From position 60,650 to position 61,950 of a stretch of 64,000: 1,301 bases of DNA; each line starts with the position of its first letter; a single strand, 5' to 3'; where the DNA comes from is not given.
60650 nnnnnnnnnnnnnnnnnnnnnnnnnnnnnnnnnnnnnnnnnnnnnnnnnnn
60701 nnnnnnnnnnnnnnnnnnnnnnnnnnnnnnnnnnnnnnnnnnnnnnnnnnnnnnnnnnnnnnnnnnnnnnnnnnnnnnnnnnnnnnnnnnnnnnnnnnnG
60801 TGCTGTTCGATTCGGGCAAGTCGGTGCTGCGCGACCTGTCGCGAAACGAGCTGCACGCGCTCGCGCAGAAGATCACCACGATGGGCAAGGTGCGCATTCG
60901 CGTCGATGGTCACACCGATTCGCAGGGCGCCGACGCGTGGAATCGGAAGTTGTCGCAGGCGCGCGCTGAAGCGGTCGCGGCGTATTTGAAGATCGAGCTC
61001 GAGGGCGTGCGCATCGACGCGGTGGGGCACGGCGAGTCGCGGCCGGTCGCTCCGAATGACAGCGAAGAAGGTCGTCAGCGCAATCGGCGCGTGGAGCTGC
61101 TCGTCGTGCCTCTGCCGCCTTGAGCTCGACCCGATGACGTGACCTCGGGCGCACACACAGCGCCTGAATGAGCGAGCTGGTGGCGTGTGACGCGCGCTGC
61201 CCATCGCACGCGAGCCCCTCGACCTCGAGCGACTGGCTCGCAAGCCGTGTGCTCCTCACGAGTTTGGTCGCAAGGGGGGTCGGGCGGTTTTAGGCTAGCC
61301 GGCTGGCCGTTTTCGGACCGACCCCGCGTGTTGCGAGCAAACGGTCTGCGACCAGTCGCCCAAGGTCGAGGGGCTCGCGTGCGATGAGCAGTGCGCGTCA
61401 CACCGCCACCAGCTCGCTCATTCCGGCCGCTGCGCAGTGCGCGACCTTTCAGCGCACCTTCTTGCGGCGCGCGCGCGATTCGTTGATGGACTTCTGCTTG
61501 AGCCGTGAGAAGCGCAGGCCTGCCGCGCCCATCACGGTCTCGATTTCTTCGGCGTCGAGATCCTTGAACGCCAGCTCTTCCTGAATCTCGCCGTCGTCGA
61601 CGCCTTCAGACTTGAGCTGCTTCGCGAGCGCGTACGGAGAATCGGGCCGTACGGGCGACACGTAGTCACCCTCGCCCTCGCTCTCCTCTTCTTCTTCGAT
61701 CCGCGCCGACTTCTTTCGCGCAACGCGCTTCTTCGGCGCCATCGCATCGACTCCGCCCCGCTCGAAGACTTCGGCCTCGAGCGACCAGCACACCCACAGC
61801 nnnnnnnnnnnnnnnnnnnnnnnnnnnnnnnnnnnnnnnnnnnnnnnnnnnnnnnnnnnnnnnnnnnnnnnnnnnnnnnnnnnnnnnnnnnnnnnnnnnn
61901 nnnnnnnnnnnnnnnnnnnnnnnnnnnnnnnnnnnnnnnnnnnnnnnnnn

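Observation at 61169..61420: Approximately 250-bp nested palindrome between convergent OmpA-like and membrane-protein genes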

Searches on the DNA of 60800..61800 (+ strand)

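Call 6: search_rna_families(source=window, start=60800, end=61800, threshold=evalue, max_evalue=1)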
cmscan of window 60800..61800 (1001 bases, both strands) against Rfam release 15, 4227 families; matches with E-value up to 1: 0.
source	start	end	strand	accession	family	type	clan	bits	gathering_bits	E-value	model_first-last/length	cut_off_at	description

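Call 54: search_dna_similar(query=window:61124-61448:+, collection=plasmids, mode=distant, max_evalue=0.01, max_rows=10)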
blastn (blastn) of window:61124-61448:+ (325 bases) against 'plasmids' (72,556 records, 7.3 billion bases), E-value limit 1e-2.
No match.

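Call 81: search_dna_similar(query=window:61124-61448:+, collection=phages, mode=distant, max_evalue=0.01, max_rows=10)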
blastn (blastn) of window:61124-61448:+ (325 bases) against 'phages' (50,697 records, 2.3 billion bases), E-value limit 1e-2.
No match.

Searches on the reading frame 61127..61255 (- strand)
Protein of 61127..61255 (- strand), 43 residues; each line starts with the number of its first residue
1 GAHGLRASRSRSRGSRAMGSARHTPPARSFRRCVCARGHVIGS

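Call 84: search_protein_families(library=pfam, proteins=[window:61127-61255:-], max_evalue=1)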
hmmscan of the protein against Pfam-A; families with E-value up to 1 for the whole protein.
seq(43 aa): 0 families

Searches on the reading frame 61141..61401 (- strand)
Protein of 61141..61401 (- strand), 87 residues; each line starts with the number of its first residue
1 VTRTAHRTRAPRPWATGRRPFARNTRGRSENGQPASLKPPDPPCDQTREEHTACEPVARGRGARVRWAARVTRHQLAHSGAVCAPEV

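Call 39: find_homologous_proteins(query=window:61141-61401:-, max_evalue=10)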
Query seq(87 aa): 2 candidates shared short words with the query, none scored E <= 10.

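Call 84: search_protein_families(library=pfam, proteins=[window:61141-61401:-], max_evalue=1)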
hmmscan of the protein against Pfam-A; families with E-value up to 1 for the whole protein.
seq(87 aa): 0 families

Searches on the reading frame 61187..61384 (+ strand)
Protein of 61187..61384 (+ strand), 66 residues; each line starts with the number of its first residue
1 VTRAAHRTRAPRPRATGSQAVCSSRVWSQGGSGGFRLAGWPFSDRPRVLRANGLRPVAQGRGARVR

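Call 47: search_protein_representatives(protein=window:61187-61384:+)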
Query: 66 residues. Proteins with E-value up to 0.001 (for the whole library): 2; up to 1e-10: 0; up to 1e-30: 0. The best 2 are listed.
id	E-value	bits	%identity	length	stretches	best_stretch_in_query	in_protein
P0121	5.1e-09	52.1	36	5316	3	32-61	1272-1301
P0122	7.9e-05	38.9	40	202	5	19-54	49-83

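Call 84: search_protein_families(library=pfam, proteins=[window:61187-61384:+], max_evalue=1)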
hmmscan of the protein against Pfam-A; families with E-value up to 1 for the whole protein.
seq(66 aa): 0 families

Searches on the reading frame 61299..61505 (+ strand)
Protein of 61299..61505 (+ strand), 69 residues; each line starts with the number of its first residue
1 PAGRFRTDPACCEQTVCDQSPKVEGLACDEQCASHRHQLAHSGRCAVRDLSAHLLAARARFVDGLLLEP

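Call 56: find_homologous_proteins(query=window:61299-61505:+, max_evalue=10)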
Query seq(69 aa): 3 candidates shared short words with the query, none scored E <= 10.

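Call 84: search_protein_families(library=pfam, proteins=[window:61299-61481:+], max_evalue=1)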
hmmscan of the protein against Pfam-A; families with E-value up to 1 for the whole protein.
seq(61 aa): 0 families
